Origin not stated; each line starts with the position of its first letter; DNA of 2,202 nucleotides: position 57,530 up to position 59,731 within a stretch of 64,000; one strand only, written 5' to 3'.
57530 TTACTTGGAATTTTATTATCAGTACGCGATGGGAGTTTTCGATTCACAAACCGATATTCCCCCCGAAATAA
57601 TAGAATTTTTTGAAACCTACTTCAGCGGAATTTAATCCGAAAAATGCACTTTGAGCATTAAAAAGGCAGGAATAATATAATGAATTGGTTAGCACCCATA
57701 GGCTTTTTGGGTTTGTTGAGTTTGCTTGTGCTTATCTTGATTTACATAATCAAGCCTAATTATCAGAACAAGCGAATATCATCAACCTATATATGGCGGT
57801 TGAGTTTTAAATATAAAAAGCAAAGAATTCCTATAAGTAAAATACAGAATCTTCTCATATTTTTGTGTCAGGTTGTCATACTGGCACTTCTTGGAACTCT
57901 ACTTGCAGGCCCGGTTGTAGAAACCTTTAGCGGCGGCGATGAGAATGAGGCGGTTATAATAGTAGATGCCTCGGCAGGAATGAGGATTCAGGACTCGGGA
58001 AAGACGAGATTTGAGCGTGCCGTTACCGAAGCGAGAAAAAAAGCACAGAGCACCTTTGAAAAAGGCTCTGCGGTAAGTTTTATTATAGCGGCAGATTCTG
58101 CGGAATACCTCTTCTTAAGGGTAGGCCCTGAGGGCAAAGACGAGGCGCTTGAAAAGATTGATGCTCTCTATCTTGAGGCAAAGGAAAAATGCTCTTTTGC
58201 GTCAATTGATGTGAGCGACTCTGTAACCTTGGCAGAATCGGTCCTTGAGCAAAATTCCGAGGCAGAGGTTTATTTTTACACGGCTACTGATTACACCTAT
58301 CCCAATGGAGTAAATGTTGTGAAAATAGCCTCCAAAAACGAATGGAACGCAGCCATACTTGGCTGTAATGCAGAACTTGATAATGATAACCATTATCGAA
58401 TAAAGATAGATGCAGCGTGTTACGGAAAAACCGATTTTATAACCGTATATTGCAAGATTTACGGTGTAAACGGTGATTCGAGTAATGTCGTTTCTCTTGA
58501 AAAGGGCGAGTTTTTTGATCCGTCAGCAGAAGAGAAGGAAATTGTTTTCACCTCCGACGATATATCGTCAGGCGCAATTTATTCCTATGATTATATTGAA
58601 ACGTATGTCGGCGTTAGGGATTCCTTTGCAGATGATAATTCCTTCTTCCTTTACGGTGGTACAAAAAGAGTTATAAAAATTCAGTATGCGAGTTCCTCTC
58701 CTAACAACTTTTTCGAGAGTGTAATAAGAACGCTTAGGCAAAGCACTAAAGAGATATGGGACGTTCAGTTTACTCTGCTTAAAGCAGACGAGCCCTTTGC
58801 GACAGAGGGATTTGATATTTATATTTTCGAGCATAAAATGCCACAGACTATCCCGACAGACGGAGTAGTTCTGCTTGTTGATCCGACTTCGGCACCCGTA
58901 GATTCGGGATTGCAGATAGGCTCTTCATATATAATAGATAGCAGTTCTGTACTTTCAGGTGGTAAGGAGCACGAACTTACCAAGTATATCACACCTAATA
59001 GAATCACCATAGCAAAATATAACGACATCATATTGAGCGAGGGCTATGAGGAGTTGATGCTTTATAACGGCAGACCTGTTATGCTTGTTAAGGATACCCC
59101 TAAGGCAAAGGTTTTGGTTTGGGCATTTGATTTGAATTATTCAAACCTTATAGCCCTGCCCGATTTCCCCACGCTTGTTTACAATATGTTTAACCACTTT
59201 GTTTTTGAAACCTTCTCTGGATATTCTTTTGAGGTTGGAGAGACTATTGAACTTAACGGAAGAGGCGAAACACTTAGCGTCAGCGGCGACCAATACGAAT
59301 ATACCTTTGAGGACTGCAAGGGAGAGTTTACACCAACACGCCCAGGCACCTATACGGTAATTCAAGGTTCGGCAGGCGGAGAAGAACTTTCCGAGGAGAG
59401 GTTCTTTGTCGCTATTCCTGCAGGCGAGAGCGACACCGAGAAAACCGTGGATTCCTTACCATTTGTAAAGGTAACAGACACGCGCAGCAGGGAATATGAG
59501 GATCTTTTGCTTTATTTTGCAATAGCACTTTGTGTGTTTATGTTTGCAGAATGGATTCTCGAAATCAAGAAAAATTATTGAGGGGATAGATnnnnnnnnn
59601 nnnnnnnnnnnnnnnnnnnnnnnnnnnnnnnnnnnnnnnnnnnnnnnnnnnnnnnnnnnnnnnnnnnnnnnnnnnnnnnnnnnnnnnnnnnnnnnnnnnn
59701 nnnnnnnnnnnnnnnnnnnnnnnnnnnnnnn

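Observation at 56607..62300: Bat-like vWA proteins with no MoxR ATPase or DUF58 gene in cis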

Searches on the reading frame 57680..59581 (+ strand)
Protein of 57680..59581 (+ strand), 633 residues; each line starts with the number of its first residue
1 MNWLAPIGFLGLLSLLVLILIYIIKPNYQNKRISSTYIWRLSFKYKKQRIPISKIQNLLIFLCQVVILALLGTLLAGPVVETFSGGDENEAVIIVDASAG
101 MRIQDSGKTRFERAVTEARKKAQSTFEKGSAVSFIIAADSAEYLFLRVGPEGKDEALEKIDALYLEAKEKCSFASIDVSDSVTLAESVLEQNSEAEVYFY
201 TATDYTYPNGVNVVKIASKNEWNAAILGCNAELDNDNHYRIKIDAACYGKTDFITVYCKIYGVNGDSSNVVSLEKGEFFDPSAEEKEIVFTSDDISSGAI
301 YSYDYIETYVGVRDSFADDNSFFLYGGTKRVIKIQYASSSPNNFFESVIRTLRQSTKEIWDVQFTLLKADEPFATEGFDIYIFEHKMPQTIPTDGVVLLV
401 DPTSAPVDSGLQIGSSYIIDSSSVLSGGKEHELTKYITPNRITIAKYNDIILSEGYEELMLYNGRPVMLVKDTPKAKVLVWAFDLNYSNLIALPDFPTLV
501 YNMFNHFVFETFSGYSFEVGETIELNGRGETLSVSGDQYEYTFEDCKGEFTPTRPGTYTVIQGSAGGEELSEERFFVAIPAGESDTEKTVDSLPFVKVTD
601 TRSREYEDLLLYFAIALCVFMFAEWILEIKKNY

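Call 4: search_protein_families(library=pfam, proteins=[window:57680-59581:+], max_evalue=0.1)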
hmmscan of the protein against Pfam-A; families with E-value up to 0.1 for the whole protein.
window:57680-59581:+ (633 aa): 2 families
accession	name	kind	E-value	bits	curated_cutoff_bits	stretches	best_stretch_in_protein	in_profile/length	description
PF07584.16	BatA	-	2.4e-09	37.9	25.9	1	1-78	1-77/77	Aerotolerance regulator N-terminal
PF13519.12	VWA_2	-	0.00023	22.2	27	1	92-201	2-104/107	von Willebrand factor type A domain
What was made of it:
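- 57680..59581 (+): 633-aa BatA-like protein with a large extracytoplasmic portion.
- Two TM helices (res 6-24 and 58-76) enclose a basic cytoplasmic loop.
- The VWA domain spans about res 88-215, with the MIDAS variant DASAG at nt 57965-57979.
- A beta-sandwich, a class-I-GATase-like alpha/beta domain (about res 320-510) and a second beta-sandwich follow.
- A third TM helix lies at res 609-627. BatA_N scores 37.9 bits against a cut-off of 25.9; VWA_2 scores 22.2 bits, below its cut-off (call 4).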

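Call 6: find_encoding_contigs(protein=window:57680-59581:+, flank=10000, max_places=6)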
Protein window:57680-59581:+ (633 aa): no gene with exactly this product is on record in the collection.

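Call 8: find_homologous_proteins(query=window:57680-59581:+, max_evalue=0.00001)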
Query window:57680-59581:+ (633 aa): 906 proteins with E <= 0.00001 among 8000 candidates; the best 120 are listed.
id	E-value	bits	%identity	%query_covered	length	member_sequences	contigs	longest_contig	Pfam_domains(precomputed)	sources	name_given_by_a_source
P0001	0.0e+0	1420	100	100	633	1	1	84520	PF07584.17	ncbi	-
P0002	0.0e+0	1061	73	100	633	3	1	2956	PF13519.13,PF07584.17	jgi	-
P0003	0.0e+0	1038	71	100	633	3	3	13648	PF13519.13,PF07584.17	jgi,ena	-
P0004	0.0e+0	1021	71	100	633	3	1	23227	PF13519.13,PF07584.17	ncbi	-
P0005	0.0e+0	1020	70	100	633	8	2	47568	PF13519.13,PF07584.17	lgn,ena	-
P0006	4.7e-297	1005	69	100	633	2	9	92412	PF13519.13,PF07584.17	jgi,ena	-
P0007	8.6e-297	1004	70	100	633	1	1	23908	PF13519.13,PF07584.17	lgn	-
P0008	7.2e-296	1001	69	100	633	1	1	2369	PF07584.17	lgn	-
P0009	1.3e-295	1000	70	100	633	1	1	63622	PF13519.13,PF07584.17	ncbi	-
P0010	2.8e-295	999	69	100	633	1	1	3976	PF13519.13,PF07584.17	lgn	-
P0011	3.2e-295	999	68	100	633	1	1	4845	PF13519.13,PF07584.17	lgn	-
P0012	1.4e-292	990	69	100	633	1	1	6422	PF13519.13,PF07584.17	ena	-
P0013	1.5e-292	990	69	100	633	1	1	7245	PF13519.13,PF07584.17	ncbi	-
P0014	3.3e-292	989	69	100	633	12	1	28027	PF13519.13,PF07584.17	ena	-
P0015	2.5e-290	982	68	100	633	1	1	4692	PF13519.13,PF07584.17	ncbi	-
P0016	5.5e-290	981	68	100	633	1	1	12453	PF13519.13,PF07584.17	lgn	-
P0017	1.8e-288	976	67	100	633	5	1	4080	PF13519.13,PF07584.17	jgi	-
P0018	1.3e-285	967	68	100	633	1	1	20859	PF13519.13,PF07584.17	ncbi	-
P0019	7.2e-285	964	66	100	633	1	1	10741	PF13519.13,PF07584.17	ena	-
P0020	2.4e-284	963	66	97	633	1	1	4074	PF13519.13,PF07584.17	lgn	-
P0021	1.9e-283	960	65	100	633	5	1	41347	PF13519.13,PF07584.17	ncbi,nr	ncbi:MAG: BatA and WFA domain-containing protein [Clostridia bacterium]|nr:BatA and WFA domain-conta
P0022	6.4e-282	955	66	100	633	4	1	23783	PF13519.13,PF07584.17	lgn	-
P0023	9.9e-278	941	65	100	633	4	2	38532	PF13519.13,PF07584.17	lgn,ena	-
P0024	3.2e-276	936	65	100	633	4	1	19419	PF07584.17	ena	-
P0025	4.0e-275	932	65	100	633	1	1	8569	PF13519.13,PF07584.17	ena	-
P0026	1.3e-270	917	63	100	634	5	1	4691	PF07584.17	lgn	-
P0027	5.1e-270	915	63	100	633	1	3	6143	PF13519.13,PF07584.17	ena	-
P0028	8.4e-269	911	63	100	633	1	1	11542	PF13519.13,PF07584.17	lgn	-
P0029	1.5e-268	911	63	100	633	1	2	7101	PF13519.13,PF07584.17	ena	-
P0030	5.1e-266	902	63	100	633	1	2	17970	PF13519.13,PF07584.17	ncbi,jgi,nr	ncbi:MAG: VWA domain-containing protein [Ruminococcaceae bacterium]|nr:VWA domain-containing protein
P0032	2.6e-263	893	62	100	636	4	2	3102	PF07584.17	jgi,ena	-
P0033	2.0e-262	890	61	100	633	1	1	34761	PF13519.13,PF07584.17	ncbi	-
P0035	5.9e-258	876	61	100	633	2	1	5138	PF13519.13,PF07584.17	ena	-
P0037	1.2e-232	792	54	100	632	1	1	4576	PF13519.13,PF07584.17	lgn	-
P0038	1.7e-232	791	55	100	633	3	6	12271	PF13519.13,PF07584.17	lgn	-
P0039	9.2e-231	786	55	100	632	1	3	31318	PF13519.13,PF07584.17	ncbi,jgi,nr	ncbi:MAG: hypothetical protein E7620_02110 [Ruminococcaceae bacterium]|nr:hypothetical protein [Osci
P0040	3.2e-230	784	55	100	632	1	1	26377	PF13519.13,PF07584.17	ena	-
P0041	3.4e-230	784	55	100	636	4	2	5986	PF13519.13,PF07584.17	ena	-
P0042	4.3e-230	784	55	100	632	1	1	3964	PF13519.13,PF07584.17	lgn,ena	-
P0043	8.2e-230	783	55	100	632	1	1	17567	PF13519.13,PF07584.17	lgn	-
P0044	2.5e-229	781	54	100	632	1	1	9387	PF13519.13,PF07584.17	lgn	-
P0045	1.8e-228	778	54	100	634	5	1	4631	PF13519.13,PF07584.17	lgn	-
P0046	1.9e-228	778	54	100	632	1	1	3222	PF13519.13,PF07584.17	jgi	-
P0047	2.0e-228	778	54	100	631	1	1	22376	PF13519.13,PF07584.17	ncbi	-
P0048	5.2e-228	777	54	100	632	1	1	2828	PF13519.13,PF07584.17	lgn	-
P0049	1.8e-227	775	54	100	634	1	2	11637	PF13519.13,PF07584.17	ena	-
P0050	2.2e-227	775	53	100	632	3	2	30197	PF13519.13,PF07584.17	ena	-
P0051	3.6e-227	774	54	100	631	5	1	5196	PF13519.13,PF07584.17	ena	-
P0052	4.6e-227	774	54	100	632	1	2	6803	PF13519.13,PF07584.17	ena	-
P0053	4.8e-227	773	54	100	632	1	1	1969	PF13519.13,PF07584.17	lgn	-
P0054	5.0e-227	773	53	100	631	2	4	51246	PF13519.13,PF07584.17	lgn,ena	-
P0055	7.4e-227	773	54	100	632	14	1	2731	PF13519.13,PF07584.17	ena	-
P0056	1.0e-226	772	53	100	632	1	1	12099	PF13519.13,PF07584.17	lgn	-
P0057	1.3e-226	772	54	100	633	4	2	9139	PF13519.13,PF07584.17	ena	-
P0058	2.1e-226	771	54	100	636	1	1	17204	PF13519.13,PF07584.17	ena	-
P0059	2.5e-226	771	53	100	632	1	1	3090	PF13519.13,PF07584.17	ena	-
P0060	8.4e-226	769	54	100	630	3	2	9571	PF13519.13,PF07584.17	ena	-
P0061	1.5e-225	769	53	97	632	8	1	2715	PF13519.13,PF07584.17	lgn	-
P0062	5.0e-225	767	54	100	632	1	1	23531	PF13519.13,PF07584.17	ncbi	-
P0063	5.0e-225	767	54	100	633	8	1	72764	PF13519.13,PF07584.17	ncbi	-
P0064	7.6e-225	766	55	100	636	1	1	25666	PF13519.13,PF07584.17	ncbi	-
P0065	9.6e-225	766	54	100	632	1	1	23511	PF13519.13,PF07584.17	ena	-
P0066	1.1e-224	766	52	100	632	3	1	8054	PF13519.13,PF07584.17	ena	-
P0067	1.1e-224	766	54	100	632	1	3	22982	PF13519.13,PF07584.17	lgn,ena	-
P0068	2.5e-224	764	53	100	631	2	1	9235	PF13519.13,PF07584.17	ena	-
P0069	3.7e-224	764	53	100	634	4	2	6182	PF13519.13,PF07584.17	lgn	-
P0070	4.5e-224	764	53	100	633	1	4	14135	PF07584.17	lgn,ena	-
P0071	1.3e-223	762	53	100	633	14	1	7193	PF13519.13,PF07584.17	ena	-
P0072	1.5e-223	762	53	100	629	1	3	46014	PF13519.13,PF07584.17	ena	-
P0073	2.7e-223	761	52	100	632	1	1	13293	PF13519.13,PF07584.17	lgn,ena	-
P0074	6.1e-223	760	52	97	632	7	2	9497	PF13519.13,PF07584.17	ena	-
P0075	8.4e-223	759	53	100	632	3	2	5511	PF13519.13,PF07584.17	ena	-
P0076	9.1e-223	759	53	100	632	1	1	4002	PF13519.13,PF07584.17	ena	-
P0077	2.0e-222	758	53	100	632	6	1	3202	PF13519.13,PF07584.17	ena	-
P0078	2.8e-222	758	53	100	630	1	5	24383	PF13519.13,PF07584.17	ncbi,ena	-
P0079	3.1e-222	758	55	100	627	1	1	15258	PF13519.13,PF07584.17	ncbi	-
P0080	3.4e-222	757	53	100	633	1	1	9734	PF13519.13,PF07584.17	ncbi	-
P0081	3.9e-222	757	52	100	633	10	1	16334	PF13519.13,PF07584.17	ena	-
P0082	7.5e-222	756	54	100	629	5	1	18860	PF13519.13,PF07584.17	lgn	-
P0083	2.0e-221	755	71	74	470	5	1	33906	PF13519.13,PF07584.17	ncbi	-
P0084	2.7e-221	755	53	100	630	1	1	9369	PF13519.13,PF07584.17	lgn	-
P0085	2.9e-221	754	53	100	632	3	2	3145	PF13519.13,PF07584.17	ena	-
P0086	3.0e-221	754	53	100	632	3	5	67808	PF13519.13,PF07584.17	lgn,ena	-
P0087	6.5e-221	753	53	100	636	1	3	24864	PF13519.13,PF07584.17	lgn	-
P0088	8.4e-221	753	53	100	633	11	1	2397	PF13519.13,PF07584.17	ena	-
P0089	2.0e-220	752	53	100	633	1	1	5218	PF13519.13,PF07584.17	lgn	-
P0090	2.3e-220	751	52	100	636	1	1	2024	PF13519.13,PF07584.17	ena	-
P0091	3.3e-220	751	52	100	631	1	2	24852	PF13519.13,PF07584.17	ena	-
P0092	3.5e-220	751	53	100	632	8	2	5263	PF13519.13,PF07584.17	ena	-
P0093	5.3e-220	750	53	100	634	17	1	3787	PF13519.13,PF07584.17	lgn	-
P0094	5.5e-220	750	53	100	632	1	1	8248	PF13519.13,PF07584.17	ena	-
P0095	8.3e-220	750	53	100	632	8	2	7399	PF13519.13,PF07584.17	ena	-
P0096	9.0e-220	749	53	100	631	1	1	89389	PF07584.17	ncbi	-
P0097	9.2e-220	749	53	100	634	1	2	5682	PF07584.17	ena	-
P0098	9.7e-220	749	52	97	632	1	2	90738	PF13519.13,PF07584.17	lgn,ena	-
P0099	1.5e-219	749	52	100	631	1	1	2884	PF13519.13,PF07584.17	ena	-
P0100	1.5e-219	749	53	100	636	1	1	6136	PF13519.13,PF07584.17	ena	-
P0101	2.1e-219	748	52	100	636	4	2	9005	PF13519.13,PF07584.17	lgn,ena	-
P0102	2.1e-219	748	52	100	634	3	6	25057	PF13519.13,PF07584.17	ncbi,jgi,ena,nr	ncbi:MAG: VWA domain-containing protein [Ruminococcaceae bacterium]|nr:VWA domain-containing protein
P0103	2.5e-219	748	52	100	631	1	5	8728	PF13519.13,PF07584.17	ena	-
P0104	2.7e-219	748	52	100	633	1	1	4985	PF13519.13,PF07584.17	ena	-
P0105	3.3e-218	744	52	100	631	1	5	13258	PF13519.13,PF07584.17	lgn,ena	-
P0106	5.3e-218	744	52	100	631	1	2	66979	PF13519.13,PF07584.17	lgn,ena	-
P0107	5.6e-218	744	52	100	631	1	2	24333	PF13519.13,PF07584.17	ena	-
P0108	7.3e-218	743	52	100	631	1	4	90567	PF13519.13,PF07584.17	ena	-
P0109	7.9e-218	743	52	100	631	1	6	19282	PF13519.13,PF07584.17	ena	-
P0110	8.4e-218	743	52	100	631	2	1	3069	PF13519.13,PF07584.17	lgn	-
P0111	9.1e-218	743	52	100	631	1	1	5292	PF13519.13,PF07584.17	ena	-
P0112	9.1e-218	743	51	100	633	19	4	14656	PF13519.13,PF07584.17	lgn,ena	-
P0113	9.5e-218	743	51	100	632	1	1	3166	PF13519.13,PF07584.17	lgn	-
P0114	1.1e-217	743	52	100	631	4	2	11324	PF13519.13,PF07584.17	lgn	-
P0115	2.2e-217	742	52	100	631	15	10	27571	PF13519.13,PF07584.17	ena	-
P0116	2.3e-217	742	52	100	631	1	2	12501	PF13519.13,PF07584.17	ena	-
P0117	2.6e-217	741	51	100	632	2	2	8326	PF13519.13,PF07584.17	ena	-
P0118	2.7e-217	741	52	100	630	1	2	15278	PF13519.13,PF07584.17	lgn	-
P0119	3.1e-217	741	52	100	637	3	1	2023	PF13519.13,PF07584.17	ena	-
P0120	3.9e-217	741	52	100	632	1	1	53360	PF13519.13,PF07584.17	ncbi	-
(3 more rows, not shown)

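Call 9: find_encoding_contigs(protein=P0001, flank=10000, max_places=3)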
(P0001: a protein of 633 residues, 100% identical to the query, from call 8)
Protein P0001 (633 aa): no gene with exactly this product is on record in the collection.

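Call 10: find_encoding_contigs(protein=P0006, flank=10000, max_places=3)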
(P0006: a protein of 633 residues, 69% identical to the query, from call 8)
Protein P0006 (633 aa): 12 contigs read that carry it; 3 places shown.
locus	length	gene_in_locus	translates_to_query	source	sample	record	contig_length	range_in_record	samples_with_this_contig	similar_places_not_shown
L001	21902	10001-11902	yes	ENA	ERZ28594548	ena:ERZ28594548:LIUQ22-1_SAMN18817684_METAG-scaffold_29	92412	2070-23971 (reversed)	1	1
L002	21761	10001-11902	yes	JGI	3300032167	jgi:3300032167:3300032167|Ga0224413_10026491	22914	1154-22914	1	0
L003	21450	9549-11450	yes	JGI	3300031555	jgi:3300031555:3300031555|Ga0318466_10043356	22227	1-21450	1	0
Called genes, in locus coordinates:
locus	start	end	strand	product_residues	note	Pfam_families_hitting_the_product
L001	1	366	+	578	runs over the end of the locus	-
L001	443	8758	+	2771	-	PF09479:Flg_new, PF18962:Por_Secre_tail (faint), PF09479:Flg_new, PF13855:LRR_8 (faint), PF13306:LRR_5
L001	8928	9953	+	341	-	PF18998:Flg_new_2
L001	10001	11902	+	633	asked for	PF07584:BatA (weak), PF13519:VWA_2 (weak)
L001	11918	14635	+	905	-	PF13519:VWA_2 (weak), PF07090:GATase1_like (faint), PF00092:VWA, PF13519:VWA_2, PF13768:VWA_3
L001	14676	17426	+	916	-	PF13306:LRR_5, PF13855:LRR_8 (faint), PF13306:LRR_5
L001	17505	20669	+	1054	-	PF07523:Big_3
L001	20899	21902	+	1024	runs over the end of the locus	?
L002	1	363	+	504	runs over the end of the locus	?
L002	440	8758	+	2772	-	PF09479:Flg_new, PF13855:LRR_8 (faint), PF13306:LRR_5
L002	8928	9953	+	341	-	PF18998:Flg_new_2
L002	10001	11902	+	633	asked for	PF07584:BatA (weak), PF13519:VWA_2 (weak)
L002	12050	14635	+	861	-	PF05762:VWA_CoxE (faint), PF13519:VWA_2 (weak), PF07090:GATase1_like (faint), PF00092:VWA, PF13519:VWA_2, PF13768:VWA_3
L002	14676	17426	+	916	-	PF13306:LRR_5, PF13855:LRR_8 (faint), PF13306:LRR_5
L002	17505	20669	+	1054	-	PF07523:Big_3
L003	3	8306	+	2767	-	?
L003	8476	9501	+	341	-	PF18998:Flg_new_2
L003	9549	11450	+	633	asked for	PF07584:BatA (weak), PF13519:VWA_2 (weak)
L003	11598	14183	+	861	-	PF05762:VWA_CoxE (faint), PF13519:VWA_2 (weak), PF07090:GATase1_like (faint), PF00092:VWA, PF13519:VWA_2, PF13768:VWA_3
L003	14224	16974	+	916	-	PF13306:LRR_5, PF13855:LRR_8 (faint), PF13306:LRR_5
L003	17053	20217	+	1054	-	PF07523:Big_3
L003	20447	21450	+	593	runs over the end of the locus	?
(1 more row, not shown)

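Call 12: find_encoding_contigs(protein=P0098, flank=10000, max_places=2)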
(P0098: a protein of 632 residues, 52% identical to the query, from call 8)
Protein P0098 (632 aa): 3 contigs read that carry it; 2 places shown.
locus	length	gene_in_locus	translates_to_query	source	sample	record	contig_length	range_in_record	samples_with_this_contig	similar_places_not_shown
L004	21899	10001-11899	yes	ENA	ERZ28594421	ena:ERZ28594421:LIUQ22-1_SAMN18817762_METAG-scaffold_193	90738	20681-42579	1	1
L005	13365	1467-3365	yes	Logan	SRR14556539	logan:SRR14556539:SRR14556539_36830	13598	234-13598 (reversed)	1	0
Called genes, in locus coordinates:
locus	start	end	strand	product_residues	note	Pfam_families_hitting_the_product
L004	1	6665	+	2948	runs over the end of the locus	PF09479:Flg_new, PF12799:LRR_4 (faint), PF13855:LRR_8 (faint), PF13306:LRR_5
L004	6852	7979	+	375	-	PF18998:Flg_new_2 (faint)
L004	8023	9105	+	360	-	PF00493:MCM (weak), PF20030:bpMoxR, PF00004:AAA (weak), PF07726:AAA_3, PF07728:AAA_5, PF17863:AAA_lid_2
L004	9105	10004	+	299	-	PF01882:DUF58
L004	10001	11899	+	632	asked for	PF07584:BatA (weak), PF13519:VWA_2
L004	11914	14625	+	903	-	PF05762:VWA_CoxE (faint), PF00092:VWA (weak), PF01882:DUF58 (faint), PF13519:VWA_2 (weak), PF00092:VWA, PF13519:VWA_2, PF13768:VWA_3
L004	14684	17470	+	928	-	-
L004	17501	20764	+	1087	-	PF07523:Big_3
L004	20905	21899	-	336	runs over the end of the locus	-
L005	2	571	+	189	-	?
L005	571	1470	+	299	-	PF01882:DUF58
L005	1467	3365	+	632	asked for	PF07584:BatA (weak), PF13519:VWA_2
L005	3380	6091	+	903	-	PF05762:VWA_CoxE (faint), PF00092:VWA (weak), PF01882:DUF58 (faint), PF13519:VWA_2 (weak), PF00092:VWA, PF13519:VWA_2, PF13768:VWA_3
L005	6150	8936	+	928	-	-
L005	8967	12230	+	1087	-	PF07523:Big_3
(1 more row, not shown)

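Call 13: find_encoding_contigs(protein=P0096, flank=10000, max_places=2)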
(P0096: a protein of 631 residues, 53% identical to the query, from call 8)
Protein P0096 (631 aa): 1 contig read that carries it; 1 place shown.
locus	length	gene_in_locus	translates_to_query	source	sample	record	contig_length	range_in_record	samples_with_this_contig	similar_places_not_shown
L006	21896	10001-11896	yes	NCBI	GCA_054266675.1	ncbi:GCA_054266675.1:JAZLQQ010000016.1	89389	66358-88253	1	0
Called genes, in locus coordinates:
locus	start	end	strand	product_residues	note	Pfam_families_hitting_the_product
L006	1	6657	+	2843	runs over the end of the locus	PF09479:Flg_new, PF13855:LRR_8 (faint), PF13306:LRR_5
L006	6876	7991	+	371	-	-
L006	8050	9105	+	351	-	PF00493:MCM (weak), PF01078:Mg_chelatase (faint), PF20030:bpMoxR, PF07726:AAA_3, PF07728:AAA_5, PF00004:AAA (weak), PF17863:AAA_lid_2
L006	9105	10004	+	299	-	PF01882:DUF58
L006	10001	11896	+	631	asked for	PF07584:BatA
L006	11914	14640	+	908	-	PF05762:VWA_CoxE (faint), PF00092:VWA, PF13519:VWA_2, PF00092:VWA, PF13519:VWA_2, PF13768:VWA_3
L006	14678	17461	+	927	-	-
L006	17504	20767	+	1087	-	PF07523:Big_3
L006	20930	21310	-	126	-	PF08000:bPH_1, PF14470:bPH_3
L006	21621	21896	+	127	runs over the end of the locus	PF14198:TnpV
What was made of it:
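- Closest known: Bat. Same: The ancestral cluster has MoxR and DUF58 directly upstream, as in Bat clusters (calls 12, 13).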
